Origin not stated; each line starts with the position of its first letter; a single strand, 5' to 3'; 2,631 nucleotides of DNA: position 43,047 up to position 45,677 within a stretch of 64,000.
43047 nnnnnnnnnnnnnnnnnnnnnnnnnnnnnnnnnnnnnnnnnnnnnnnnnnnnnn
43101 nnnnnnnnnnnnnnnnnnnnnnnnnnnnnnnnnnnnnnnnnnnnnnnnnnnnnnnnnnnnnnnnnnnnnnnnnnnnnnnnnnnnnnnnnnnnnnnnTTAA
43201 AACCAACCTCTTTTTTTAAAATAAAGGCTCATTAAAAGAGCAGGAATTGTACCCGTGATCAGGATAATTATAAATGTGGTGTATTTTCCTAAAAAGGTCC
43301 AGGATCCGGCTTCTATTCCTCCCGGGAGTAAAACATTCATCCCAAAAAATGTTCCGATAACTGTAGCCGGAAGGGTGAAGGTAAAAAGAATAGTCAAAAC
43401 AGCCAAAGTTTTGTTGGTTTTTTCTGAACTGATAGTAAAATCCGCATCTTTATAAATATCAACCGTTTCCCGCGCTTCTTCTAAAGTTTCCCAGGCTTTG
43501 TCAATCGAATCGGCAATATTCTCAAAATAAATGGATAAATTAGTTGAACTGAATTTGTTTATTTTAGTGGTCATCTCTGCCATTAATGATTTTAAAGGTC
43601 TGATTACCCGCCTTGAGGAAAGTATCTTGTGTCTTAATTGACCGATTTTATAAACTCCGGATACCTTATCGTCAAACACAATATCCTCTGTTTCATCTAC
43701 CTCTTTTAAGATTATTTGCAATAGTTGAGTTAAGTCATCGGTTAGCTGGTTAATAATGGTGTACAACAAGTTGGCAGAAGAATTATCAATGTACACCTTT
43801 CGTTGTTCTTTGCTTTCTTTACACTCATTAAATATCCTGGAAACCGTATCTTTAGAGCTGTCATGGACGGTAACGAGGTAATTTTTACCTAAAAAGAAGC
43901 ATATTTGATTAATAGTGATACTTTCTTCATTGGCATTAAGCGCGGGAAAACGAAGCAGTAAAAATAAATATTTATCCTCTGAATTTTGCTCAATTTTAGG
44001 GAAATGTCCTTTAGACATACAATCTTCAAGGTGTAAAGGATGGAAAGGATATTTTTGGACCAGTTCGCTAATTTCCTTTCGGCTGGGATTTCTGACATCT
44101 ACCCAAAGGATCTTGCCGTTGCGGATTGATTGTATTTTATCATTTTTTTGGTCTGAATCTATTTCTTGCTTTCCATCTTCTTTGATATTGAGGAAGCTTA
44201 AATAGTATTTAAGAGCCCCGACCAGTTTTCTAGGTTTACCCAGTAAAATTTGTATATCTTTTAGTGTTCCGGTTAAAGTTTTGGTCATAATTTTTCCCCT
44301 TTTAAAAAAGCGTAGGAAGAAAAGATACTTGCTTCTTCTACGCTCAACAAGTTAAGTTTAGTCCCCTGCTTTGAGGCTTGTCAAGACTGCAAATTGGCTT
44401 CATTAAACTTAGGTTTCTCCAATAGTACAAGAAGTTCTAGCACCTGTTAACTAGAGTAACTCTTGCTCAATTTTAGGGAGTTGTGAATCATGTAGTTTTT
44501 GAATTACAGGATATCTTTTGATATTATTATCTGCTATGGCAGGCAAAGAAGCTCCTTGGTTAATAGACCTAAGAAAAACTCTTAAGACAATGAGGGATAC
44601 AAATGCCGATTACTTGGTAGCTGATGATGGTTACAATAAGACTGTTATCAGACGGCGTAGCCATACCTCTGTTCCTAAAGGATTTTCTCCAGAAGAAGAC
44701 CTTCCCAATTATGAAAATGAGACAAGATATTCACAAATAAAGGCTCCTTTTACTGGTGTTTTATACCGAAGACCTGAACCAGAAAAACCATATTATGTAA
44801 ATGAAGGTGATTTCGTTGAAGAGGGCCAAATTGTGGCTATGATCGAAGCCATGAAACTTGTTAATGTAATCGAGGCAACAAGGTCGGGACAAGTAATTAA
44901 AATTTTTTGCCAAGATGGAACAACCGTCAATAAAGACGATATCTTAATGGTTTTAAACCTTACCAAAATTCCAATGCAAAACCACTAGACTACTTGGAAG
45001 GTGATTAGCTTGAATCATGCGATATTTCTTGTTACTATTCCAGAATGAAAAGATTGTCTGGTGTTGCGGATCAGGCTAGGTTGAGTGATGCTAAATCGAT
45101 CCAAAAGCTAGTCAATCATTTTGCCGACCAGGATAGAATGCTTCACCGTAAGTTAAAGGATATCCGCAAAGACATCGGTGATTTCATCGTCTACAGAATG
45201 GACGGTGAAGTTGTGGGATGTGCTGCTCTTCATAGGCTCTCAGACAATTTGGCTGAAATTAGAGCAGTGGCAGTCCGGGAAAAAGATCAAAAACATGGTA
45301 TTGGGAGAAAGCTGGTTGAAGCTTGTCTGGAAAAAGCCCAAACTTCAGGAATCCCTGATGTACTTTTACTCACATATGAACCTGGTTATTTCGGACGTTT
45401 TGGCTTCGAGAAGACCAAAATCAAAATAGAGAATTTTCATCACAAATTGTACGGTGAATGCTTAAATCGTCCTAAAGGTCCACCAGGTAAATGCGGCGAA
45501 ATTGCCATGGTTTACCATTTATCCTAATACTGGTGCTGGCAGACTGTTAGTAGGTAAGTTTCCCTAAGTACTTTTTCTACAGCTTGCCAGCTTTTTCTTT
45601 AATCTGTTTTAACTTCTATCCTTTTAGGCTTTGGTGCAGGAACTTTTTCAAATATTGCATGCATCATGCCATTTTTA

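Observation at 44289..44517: corA leader carries an intrinsic terminator immediately before the RBS, a riboswitch or attenuator candidate (possible M-box)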

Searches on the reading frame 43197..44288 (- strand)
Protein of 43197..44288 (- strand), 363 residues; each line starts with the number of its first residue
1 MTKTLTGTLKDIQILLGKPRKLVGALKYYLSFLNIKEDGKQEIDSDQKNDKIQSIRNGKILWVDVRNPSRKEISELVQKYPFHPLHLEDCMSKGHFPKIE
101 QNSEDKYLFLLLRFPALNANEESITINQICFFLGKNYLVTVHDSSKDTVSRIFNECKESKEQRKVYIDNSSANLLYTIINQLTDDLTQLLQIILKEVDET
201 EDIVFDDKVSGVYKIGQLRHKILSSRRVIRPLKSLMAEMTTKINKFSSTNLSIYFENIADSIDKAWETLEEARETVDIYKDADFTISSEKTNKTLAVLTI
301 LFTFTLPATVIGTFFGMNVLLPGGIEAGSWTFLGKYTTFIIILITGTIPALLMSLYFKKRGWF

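Call 7: search_protein_families(library=pfam, proteins=[window:43197-44288:-])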
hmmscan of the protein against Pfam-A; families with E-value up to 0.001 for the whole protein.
window:43197-44288:- (363 aa): 1 family
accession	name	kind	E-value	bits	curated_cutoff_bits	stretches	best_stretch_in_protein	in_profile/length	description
PF01544.23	CorA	-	5.3e-53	180.7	27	1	59-359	3-292/292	CorA-like Mg2+ transporter protein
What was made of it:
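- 43197..44288 (-): corA (363 aa, GMN-type Mg2+/Co2+ channel). Pfam CorA E 5e-53 (call 7).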

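Call 8: find_related_loci(query=window:43197-44288:-, collection=genome_contigs, flank=3000)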
Query window:43197-44288:- (363 aa) in genome_contigs; peptide patterns used: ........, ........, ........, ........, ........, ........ (x = any residue, [..] = any of these).
121 stretches matched a pattern; 34 encode a relative of the query (tblastn E <= 1e-3); 33 distinct loci.
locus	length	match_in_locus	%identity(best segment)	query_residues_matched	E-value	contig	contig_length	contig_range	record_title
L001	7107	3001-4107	79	1-363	0e+0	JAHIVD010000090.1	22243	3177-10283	MAG: Patescibacteria group bacterium isolate MM_PC_MetaG.mb.55 MM_PC_MetaG.mb.55_k141_1832679, whole genome shotgun sequ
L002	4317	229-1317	99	1-363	0e+0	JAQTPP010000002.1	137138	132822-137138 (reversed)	MAG: Candidatus Daviesbacteria bacterium isolate STB_119 NODE_302_length_137138_cov_5.464744_Sandtown_B, whole genome sh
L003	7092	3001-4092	70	1-363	0e+0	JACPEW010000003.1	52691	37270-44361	MAG: Candidatus Daviesbacteria bacterium isolate NC_groundwater_345_Ag_B-0.1um_36_18 GD18-4_B1_scaffold_105910, whole ge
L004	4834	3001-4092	66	1-363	2e-173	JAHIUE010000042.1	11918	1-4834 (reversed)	MAG: Patescibacteria group bacterium isolate MM_PC_MetaG.mb.24 MM_PC_MetaG.mb.24_k141_749319, whole genome shotgun seque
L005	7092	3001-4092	65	1-363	2e-171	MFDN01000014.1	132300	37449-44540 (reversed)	MAG: Candidatus Daviesbacteria bacterium RIFCSPLOWO2_01_FULL_39_23 rifcsplowo2_01_scaffold_69, whole genome shotgun sequ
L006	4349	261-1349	67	1-362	1e-171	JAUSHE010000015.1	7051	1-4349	MAG: Candidatus Daviesbacteria bacterium isolate E14_metabat.bin.170_sub E14_k141_1423391, whole genome shotgun sequence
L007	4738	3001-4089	67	1-362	2e-170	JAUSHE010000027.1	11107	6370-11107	MAG: Candidatus Daviesbacteria bacterium isolate E14_metabat.bin.170_sub E14_k141_1242323, whole genome shotgun sequence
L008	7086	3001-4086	66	1-362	1e-167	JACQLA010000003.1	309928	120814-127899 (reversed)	MAG: Candidatus Microgenomates bacterium isolate NC_groundwater_1191_Ag_S-0.1um_40_427 S_p1_S3_coassembly_k141_207499, w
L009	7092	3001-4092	67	1-363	3e-167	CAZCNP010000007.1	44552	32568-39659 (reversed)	MAG TPA_asm: uncultured Gammaproteobacteria bacterium isolate binchicken_co38_1123 genome assembly, contig: NODE_1789_le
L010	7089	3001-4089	65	1-363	2e-164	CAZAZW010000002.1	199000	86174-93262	MAG TPA_asm: uncultured Gammaproteobacteria bacterium isolate SRP090828_co2_161 genome assembly, contig: NODE_16_length_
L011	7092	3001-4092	64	1-363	6e-162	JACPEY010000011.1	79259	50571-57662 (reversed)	MAG: Candidatus Daviesbacteria bacterium isolate NC_groundwater_347_Ag_B-0.1um_39_21 GD18-4_B1_scaffold_172633, whole ge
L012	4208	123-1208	66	1-362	4e-162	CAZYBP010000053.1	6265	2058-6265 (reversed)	MAG TPA_asm: uncultured Gammaproteobacteria bacterium isolate binchicken_co227_340 genome assembly, contig: NODE_25541_l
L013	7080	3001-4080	64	1-360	1e-159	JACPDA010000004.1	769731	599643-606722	MAG: Candidatus Daviesbacteria bacterium isolate NC_groundwater_297_Ag_B-0.1um_41_14 S7_GD2017_3_B1_scaffold_1, whole ge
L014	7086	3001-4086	64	1-363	8e-159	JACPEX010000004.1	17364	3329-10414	MAG: Candidatus Daviesbacteria bacterium isolate NC_groundwater_346_Ag_B-0.1um_38_13 GD18-4_B1_scaffold_103691, whole ge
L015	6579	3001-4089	64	1-363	8e-157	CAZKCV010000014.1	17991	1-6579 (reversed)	MAG TPA_asm: uncultured Gammaproteobacteria bacterium isolate binchicken_co251_142 genome assembly, contig: NODE_4259_le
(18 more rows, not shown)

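Call 9: find_encoding_contigs(protein=window:43197-44288:-, flank=3000)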
Protein window:43197-44288:- (363 aa): 1 contig read that carries it; 1 place shown.
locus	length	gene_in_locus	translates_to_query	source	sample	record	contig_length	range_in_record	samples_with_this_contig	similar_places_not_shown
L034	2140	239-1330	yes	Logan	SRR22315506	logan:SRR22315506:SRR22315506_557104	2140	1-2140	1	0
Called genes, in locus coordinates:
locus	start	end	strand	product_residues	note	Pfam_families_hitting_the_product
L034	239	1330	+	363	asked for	PF01544:CorA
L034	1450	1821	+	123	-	-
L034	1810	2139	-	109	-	?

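Call 17: find_related_loci(query=A1, collection=metagenome_contigs, flank=1500)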
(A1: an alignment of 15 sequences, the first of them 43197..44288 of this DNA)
Query A1 (363 aa) in metagenome_contigs; peptide patterns used: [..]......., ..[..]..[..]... (x = any residue, [..] = any of these).
445 stretches matched a pattern; 27 encode a relative of the query (tblastn E <= 1e-3); 27 distinct loci.
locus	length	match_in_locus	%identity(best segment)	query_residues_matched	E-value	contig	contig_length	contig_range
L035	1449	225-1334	86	1-363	0e+0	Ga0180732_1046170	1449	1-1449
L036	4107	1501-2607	79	1-363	0e+0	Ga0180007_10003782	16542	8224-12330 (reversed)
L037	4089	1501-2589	69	1-363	7e-179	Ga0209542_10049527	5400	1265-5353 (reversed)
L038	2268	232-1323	66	1-363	0e+0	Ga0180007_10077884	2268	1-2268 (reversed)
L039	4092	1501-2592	65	1-363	1e-172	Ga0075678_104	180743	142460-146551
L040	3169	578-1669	66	1-363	1e-175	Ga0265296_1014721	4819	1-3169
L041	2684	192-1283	67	1-363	0e+0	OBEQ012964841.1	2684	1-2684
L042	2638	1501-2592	67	1-363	6e-178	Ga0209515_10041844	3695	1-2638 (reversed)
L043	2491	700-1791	67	1-363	0e+0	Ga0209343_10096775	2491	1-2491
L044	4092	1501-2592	63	1-363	1e-163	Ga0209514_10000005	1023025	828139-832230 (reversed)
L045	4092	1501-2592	63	1-363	1e-161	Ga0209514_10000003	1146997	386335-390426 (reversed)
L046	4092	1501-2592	64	1-363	2e-166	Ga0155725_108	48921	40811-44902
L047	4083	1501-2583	64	1-362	3e-156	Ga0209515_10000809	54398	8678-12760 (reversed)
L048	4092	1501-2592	63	1-363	8e-155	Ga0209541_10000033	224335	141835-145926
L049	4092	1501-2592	63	1-363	8e-155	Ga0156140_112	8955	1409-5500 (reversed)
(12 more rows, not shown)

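Call 28: search_protein_families(library=ncbifam, proteins=[window:43197-44288:-], max_evalue=1)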
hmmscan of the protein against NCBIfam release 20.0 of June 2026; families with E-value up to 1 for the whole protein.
window:43197-44288:- (363 aa): 3 families
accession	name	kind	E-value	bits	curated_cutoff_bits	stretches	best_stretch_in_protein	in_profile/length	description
TIGR00383.1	corA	equivalog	9.2e-42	143.5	200.75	1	37-363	6-320/320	magnesium/cobalt transporter CorA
NF007092.0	PRK09546.1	equivalog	2.6e-14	53.1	292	1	38-362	21-326/327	zinc transporter ZntB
NF010363.0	PRK13791.1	equivalog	0.069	13.3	127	1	144-183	24-62/113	c-type lysozyme inhibitor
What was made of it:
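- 43197..44288 (-): TIGR00383 at 143.5 bits, below its equivalog cut-off (call 28).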

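Call 51: find_homologous_proteins(query=window:43197-44288:-, max_evalue=1e-100)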
Query window:43197-44288:- (363 aa): 163 proteins with E <= 1e-100 among 2704 candidates; the best 120 are listed.
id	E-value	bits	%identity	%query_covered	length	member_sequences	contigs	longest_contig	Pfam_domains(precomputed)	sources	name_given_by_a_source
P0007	9.0e-235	796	99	100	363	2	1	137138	PF01544.24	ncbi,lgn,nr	ncbi:MAG: magnesium transporter CorA family protein [Candidatus Daviesbacteria bacterium]|nr:magnesi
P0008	4.6e-207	705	86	100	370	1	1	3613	PF01544.24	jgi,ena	-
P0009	1.6e-193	660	79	100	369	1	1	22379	PF01544.24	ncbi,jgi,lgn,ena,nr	ncbi:magnesium transporter CorA family protein [Patescibacteria group bacterium]|nr:magnesium transp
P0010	1.2e-187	641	77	100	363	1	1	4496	PF01544.24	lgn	-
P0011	3.1e-180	617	74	100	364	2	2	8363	PF01544.24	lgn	-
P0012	4.5e-178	610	74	100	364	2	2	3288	PF01544.24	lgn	-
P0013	8.9e-178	609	73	100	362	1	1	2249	PF01544.24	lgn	-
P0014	2.1e-176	604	74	100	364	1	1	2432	PF01544.24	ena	-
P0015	9.0e-176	602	73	100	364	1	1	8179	PF01544.24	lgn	-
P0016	1.5e-175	601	71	100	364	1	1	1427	PF01544.24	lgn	-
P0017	2.4e-175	601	72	100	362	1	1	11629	PF01544.24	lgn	-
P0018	3.6e-174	597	71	100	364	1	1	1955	PF01544.24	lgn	-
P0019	1.8e-173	595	72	100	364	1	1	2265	PF01544.24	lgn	-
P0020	1.3e-171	588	70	100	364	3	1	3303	PF01544.24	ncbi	-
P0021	4.5e-171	587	70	100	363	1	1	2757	PF01544.24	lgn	-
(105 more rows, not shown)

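Call 52: find_encoding_contigs(protein=P0010, flank=1500, max_places=1)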
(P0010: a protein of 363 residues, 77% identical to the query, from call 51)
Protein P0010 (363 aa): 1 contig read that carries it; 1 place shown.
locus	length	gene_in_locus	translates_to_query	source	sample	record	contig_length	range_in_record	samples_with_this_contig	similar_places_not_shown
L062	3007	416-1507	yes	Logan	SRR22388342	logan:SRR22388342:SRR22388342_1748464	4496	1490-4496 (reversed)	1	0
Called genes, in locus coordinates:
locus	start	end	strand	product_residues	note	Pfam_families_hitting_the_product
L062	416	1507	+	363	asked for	PF01544:CorA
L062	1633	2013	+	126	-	-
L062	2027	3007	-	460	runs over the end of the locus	PF00496:SBP_bac_5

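Call 53: find_encoding_contigs(protein=P0011, flank=1500, max_places=1)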
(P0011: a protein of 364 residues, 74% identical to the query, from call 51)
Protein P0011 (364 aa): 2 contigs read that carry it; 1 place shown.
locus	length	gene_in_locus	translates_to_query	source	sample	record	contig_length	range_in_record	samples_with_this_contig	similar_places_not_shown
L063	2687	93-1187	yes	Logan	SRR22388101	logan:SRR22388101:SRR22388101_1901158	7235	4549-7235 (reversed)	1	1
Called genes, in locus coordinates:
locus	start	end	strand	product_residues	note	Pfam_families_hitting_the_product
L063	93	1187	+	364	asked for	PF01544:CorA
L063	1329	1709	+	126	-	-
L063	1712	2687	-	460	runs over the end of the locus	PF00496:SBP_bac_5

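Call 54: find_encoding_contigs(protein=P0012, flank=1500, max_places=1)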
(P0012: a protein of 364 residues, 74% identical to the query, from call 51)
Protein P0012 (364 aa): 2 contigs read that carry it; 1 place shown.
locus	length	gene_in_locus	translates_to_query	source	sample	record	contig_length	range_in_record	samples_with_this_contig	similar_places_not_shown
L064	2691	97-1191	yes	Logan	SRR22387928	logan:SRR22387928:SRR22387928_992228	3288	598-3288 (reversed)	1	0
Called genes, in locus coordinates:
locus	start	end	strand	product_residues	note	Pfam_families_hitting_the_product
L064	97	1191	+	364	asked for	PF01544:CorA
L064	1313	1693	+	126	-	-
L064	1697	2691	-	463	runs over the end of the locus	PF00496:SBP_bac_5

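Call 55: find_encoding_contigs(protein=P0015, flank=1500, max_places=1)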
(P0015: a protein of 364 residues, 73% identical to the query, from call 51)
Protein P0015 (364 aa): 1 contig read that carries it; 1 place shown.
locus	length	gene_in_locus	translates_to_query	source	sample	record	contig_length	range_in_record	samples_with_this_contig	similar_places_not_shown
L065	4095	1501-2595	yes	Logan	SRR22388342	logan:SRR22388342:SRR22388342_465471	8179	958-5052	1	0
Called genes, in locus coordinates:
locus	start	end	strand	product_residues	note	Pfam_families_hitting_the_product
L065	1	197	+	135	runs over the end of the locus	PF01894:YjbQ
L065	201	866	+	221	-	PF00156:Pribosyltran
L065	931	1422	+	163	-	PF01988:VIT1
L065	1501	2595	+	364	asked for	PF01544:CorA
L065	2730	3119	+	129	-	-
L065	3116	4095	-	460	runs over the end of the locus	PF00496:SBP_bac_5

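Call 56: find_encoding_contigs(protein=P0017, flank=1500, max_places=1)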
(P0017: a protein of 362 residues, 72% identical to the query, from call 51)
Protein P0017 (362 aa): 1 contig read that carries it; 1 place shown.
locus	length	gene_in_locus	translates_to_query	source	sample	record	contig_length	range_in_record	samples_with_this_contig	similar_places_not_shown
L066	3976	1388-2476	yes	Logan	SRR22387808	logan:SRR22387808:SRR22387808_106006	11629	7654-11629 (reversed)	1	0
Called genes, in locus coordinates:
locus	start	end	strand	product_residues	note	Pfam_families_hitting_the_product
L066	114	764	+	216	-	-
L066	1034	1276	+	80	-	-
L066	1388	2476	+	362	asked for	PF01544:CorA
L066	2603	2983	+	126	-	-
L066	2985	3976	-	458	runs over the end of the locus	PF00496:SBP_bac_5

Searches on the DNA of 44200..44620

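Call 4: search_rna_families(source=window, start=44200, end=44620, threshold=evalue, max_evalue=10, show_alignments=3)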
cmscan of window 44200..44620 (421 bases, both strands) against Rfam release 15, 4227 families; matches with E-value up to 10: 2.
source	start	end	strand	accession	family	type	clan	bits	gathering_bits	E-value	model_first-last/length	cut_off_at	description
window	44268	44411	-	RF00447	IRES_Kv1_4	Cis-reg; IRES;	-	19.5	100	0.03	1-259/259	no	Voltage-gated potassium-channel Kv1.4 IRES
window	44381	44412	-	RF00273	SNORD59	Gene; snRNA; snoRNA; CD-box;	CL00065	17.3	45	1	37-68/73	no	Small nucleolar RNA SNORD59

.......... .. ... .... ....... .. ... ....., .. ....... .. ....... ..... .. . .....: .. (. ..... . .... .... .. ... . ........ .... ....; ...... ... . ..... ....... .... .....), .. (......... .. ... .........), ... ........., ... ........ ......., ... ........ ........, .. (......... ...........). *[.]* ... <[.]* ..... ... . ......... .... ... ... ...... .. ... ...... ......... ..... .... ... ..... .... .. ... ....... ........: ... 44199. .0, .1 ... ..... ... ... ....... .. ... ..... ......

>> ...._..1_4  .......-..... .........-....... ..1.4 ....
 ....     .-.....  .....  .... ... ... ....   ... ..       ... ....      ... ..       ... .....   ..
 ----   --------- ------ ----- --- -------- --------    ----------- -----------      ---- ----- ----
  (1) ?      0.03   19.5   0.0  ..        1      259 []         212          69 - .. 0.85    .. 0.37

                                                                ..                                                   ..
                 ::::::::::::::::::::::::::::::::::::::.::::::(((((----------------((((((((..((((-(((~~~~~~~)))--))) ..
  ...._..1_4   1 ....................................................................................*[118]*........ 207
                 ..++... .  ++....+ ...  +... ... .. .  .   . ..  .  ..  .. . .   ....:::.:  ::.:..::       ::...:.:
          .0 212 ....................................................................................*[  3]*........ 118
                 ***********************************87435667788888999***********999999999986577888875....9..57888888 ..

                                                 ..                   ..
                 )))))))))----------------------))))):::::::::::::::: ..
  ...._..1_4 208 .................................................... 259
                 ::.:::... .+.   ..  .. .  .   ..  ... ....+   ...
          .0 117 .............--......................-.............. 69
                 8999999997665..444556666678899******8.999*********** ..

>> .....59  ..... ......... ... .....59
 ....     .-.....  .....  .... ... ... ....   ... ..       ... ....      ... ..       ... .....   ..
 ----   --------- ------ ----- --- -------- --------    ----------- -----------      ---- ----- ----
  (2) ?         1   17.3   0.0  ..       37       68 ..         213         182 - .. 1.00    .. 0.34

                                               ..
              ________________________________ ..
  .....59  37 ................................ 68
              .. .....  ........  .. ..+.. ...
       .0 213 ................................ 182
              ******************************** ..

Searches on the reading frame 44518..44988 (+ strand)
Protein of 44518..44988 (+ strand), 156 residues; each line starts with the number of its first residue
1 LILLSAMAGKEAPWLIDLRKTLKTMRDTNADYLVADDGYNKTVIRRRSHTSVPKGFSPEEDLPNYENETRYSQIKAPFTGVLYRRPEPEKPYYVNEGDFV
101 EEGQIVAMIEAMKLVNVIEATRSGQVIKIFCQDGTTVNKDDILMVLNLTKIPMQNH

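Call 7: search_protein_families(library=pfam, proteins=[window:44518-44988:+])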
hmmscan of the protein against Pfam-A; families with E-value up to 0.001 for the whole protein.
window:44518-44988:+ (156 aa): 2 families
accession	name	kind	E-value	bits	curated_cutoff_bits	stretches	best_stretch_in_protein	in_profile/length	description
PF00364.28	Biotin_lipoyl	-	2.7e-19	69.2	22.1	1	73-146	2-73/73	Biotin-requiring enzyme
PF13533.13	Biotin_lipoyl_2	-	0.00013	22.2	29.8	0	123-147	8-32/32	Biotin-lipoyl like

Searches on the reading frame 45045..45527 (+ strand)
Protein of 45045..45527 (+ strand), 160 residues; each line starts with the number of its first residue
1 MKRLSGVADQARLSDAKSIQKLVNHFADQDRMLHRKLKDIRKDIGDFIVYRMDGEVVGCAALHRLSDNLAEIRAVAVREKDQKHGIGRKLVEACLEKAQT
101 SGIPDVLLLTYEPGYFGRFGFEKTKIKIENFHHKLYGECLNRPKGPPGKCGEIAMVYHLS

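Call 7: search_protein_families(library=pfam, proteins=[window:45045-45527:+])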
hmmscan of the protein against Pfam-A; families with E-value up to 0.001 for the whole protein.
window:45045-45527:+ (160 aa): 5 families
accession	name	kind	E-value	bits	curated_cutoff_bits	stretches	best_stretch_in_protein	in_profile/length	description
PF00583.31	Acetyltransf_1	-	1.4e-12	48.4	20.7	1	26-109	14-98/116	Acetyltransferase (GNAT) family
PF13508.13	Acetyltransf_7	-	3.8e-11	43.7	27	1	45-122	3-83/84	Acetyltransferase (GNAT) domain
PF13527.13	Acetyltransf_9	-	3.8e-08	33.8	25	1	15-123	12-126/127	Acetyltransferase (GNAT) domain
PF13673.13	Acetyltransf_10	-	9.6e-08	32.5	23.6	1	34-125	23-111/128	Acetyltransferase (GNAT) domain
PF13480.13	Acetyltransf_6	-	0.00092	19.8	22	0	11-111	32-137/143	Acetyltransferase (GNAT) domain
